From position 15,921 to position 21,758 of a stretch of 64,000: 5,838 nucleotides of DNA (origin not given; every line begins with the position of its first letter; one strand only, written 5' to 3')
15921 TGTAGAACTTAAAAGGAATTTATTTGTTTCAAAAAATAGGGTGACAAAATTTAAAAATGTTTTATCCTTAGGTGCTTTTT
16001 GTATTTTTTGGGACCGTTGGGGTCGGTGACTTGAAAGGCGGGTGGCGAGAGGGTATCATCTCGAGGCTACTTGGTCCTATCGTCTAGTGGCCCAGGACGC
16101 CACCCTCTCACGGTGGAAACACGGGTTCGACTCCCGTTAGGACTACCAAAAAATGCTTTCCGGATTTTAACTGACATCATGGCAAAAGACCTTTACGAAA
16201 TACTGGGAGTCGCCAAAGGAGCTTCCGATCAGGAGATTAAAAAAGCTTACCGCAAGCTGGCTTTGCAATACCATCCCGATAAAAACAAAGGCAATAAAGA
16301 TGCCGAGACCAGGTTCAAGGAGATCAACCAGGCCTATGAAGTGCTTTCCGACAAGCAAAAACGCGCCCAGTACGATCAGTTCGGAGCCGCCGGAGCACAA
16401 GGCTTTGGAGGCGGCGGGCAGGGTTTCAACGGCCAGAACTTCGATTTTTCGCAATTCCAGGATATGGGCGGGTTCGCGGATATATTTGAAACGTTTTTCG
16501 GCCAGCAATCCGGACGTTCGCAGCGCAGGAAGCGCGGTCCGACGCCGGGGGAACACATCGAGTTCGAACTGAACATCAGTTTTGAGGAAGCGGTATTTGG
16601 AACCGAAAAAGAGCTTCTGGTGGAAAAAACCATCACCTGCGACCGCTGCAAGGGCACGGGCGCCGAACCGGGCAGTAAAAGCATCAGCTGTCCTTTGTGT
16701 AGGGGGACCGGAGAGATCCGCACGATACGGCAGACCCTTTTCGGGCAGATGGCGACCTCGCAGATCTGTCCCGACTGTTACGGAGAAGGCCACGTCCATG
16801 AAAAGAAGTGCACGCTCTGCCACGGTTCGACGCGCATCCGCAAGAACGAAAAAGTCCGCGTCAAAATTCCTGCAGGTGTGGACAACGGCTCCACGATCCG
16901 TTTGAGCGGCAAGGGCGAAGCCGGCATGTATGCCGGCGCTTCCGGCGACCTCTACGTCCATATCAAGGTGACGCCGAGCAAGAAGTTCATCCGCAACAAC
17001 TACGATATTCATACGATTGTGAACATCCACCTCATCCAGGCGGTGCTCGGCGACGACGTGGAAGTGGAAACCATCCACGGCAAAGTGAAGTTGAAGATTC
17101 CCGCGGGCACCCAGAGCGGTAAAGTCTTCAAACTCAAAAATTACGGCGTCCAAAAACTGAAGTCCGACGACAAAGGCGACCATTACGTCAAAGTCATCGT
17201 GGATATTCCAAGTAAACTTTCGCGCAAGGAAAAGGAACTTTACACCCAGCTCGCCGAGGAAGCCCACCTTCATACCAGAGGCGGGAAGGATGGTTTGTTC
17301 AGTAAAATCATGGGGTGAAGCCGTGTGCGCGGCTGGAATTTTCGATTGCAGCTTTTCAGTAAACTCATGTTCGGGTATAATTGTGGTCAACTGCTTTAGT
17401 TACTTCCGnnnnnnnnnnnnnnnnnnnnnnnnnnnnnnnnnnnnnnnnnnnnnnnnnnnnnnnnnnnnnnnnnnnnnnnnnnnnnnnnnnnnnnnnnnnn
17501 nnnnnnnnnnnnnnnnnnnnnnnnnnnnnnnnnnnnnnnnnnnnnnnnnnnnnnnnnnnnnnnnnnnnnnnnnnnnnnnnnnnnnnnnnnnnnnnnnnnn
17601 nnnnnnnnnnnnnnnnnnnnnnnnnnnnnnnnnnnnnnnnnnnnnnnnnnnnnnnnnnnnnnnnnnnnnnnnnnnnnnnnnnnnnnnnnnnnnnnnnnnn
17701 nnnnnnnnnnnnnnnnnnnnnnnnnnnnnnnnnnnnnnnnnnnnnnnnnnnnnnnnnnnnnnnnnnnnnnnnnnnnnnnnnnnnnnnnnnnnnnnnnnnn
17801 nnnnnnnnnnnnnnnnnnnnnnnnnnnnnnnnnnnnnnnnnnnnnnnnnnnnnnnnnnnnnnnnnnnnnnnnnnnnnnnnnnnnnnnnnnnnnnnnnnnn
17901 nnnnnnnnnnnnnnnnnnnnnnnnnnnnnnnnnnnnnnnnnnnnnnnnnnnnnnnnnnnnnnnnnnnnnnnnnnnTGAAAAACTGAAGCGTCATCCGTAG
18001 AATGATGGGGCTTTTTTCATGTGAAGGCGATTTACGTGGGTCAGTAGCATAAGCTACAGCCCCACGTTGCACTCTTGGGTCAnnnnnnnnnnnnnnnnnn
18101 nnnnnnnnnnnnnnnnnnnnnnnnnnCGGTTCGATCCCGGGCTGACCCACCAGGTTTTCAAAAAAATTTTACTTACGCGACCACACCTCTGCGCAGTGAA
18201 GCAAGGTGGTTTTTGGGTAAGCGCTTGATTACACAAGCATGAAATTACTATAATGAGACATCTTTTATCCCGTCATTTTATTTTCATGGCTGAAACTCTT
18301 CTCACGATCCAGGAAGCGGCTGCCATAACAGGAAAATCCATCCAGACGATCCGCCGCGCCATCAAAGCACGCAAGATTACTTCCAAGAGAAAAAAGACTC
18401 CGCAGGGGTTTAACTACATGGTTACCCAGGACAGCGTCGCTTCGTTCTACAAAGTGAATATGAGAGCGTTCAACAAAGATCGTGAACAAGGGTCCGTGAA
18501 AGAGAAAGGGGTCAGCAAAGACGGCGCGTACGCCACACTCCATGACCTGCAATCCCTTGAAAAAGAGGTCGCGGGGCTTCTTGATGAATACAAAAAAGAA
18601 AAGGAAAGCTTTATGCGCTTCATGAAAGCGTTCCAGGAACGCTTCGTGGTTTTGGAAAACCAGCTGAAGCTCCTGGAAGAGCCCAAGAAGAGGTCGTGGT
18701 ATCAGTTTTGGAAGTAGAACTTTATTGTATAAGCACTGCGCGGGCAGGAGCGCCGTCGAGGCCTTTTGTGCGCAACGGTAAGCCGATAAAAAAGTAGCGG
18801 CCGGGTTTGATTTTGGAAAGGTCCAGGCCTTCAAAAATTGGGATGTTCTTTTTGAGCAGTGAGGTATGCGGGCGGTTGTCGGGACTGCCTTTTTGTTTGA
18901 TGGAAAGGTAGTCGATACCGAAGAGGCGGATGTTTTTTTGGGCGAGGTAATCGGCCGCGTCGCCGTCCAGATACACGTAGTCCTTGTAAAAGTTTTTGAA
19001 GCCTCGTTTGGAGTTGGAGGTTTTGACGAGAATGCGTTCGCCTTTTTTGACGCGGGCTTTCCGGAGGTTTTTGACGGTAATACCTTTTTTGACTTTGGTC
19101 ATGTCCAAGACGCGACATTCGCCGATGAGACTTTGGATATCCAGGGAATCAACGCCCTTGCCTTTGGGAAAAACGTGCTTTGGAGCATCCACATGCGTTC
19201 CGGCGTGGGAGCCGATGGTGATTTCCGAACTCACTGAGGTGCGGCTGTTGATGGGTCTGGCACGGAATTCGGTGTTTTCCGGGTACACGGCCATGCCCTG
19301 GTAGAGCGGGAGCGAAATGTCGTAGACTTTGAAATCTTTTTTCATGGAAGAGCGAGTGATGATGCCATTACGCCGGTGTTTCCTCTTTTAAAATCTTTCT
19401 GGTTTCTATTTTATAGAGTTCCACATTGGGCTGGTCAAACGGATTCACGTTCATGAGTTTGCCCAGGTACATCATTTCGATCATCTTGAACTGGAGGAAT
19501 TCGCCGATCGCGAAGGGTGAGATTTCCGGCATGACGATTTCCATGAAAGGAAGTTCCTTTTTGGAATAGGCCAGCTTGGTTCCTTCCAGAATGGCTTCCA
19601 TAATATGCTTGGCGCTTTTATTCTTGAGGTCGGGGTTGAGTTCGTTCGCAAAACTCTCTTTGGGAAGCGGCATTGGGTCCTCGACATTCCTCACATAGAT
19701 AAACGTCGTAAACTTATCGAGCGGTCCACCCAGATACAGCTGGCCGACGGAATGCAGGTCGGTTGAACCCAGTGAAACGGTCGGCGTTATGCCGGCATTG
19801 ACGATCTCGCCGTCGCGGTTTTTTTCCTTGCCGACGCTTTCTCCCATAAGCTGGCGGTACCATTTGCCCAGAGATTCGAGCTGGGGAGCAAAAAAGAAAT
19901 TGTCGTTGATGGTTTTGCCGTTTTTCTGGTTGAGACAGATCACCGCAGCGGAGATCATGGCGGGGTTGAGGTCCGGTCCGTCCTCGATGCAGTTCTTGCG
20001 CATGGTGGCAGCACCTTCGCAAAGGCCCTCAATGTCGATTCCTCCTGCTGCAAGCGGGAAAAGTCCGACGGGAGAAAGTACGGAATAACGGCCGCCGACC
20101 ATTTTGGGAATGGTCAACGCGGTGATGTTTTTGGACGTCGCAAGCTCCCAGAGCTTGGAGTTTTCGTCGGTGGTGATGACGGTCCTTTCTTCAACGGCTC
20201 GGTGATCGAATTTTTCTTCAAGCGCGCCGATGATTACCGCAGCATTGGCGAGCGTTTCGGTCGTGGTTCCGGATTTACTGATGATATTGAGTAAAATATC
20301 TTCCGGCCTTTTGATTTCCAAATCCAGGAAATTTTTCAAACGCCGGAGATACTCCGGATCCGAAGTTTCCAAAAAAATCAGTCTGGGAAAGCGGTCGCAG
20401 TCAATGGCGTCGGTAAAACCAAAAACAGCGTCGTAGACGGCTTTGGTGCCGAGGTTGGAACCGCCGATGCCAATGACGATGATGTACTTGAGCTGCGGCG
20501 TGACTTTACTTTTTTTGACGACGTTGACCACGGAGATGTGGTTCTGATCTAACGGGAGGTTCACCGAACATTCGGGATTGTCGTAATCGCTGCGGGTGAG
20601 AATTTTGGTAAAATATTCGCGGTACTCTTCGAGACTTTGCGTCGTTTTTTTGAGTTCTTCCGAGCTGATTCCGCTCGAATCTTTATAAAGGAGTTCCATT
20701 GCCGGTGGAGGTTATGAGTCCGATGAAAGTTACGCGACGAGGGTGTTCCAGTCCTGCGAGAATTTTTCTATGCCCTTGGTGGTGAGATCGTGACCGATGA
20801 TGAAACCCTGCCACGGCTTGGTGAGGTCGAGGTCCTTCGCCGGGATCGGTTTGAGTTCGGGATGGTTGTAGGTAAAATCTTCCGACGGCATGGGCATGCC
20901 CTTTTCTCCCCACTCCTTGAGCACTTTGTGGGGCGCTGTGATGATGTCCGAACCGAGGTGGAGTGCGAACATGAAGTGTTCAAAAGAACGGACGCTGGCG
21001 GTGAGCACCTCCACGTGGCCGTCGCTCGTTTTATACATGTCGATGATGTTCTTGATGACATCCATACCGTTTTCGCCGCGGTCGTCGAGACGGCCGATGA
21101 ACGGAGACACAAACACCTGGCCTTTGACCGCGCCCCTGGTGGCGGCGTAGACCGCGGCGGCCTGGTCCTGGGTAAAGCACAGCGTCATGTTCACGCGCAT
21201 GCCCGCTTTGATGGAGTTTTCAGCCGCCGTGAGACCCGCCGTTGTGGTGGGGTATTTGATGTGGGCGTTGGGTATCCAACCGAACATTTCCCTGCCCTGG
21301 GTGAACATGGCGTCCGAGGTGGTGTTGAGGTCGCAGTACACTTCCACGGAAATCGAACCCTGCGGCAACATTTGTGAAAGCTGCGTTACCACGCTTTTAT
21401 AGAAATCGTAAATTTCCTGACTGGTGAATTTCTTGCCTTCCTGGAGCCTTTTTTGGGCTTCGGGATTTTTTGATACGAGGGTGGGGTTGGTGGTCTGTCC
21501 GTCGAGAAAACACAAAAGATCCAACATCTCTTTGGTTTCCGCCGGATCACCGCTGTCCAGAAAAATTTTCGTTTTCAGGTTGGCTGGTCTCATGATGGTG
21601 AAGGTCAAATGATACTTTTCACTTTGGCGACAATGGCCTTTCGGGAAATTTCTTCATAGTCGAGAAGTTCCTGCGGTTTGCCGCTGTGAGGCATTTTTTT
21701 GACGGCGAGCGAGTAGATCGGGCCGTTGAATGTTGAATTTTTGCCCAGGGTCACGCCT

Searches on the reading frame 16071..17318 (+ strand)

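Call 18: search_protein_families(library=pfam, proteins=[window:16071-17318:+], max_evalue=0.001)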
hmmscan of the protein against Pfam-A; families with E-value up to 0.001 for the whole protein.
window:16071-17318:+ (415 aa): 4 families
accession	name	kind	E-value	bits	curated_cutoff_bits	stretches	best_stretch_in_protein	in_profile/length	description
PF01556.23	DnaJ_C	-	1.6e-48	165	26.6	1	163-380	1-152/152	DnaJ C terminal domain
PF00226.36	DnaJ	-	3.2e-31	107.6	27.8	1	40-102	1-63/63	DnaJ domain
PF00684.25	DnaJ_CXXCXGXG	-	2.5e-15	56.9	32.7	1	190-253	1-64/65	DnaJ central domain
PF15777.11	Anti-TRAP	-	0.00015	22.2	32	1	188-218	11-44/59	Tryptophan RNA-binding attenuator protein inhibitory protein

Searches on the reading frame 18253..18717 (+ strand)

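Call 74: search_protein_families(library=pfam, proteins=[window:18253-18717:+], max_evalue=0.01)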
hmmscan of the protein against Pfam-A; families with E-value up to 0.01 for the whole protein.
window:18253-18717:+ (154 aa): 1 family
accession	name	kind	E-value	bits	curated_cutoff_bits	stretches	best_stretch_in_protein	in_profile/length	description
PF12728.13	HTH_17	-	1.2e-05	25.9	27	1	16-46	1-32/51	Helix-turn-helix domain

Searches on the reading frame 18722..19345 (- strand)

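Call 18: search_protein_families(library=pfam, proteins=[window:18722-19345:-], max_evalue=0.001)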
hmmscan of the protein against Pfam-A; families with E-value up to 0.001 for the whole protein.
window:18722-19345:- (207 aa): 1 family
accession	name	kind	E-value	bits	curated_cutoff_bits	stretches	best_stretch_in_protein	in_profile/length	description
PF04199.19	Cyclase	-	2e-25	90.1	23.1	1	8-149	1-140/142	Putative cyclase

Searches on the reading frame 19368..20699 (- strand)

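Call 18: search_protein_families(library=pfam, proteins=[window:19368-20699:-], max_evalue=0.001)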
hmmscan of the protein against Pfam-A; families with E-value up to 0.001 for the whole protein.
window:19368-20699:- (443 aa): 1 family
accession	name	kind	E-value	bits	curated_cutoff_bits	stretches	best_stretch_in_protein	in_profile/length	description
PF00342.24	PGI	-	4.9e-27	95.1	22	1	67-440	93-469/486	Phosphoglucose isomerase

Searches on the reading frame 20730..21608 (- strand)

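Call 18: search_protein_families(library=pfam, proteins=[window:20730-21608:-], max_evalue=0.001)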
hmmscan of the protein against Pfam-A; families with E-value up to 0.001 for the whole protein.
window:20730-21608:- (292 aa): 1 family
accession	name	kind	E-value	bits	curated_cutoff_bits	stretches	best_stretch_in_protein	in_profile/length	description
PF00923.25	TAL_FSA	-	1.5e-44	152.9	27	1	15-291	1-282/285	Transaldolase/Fructose-6-phosphate aldolase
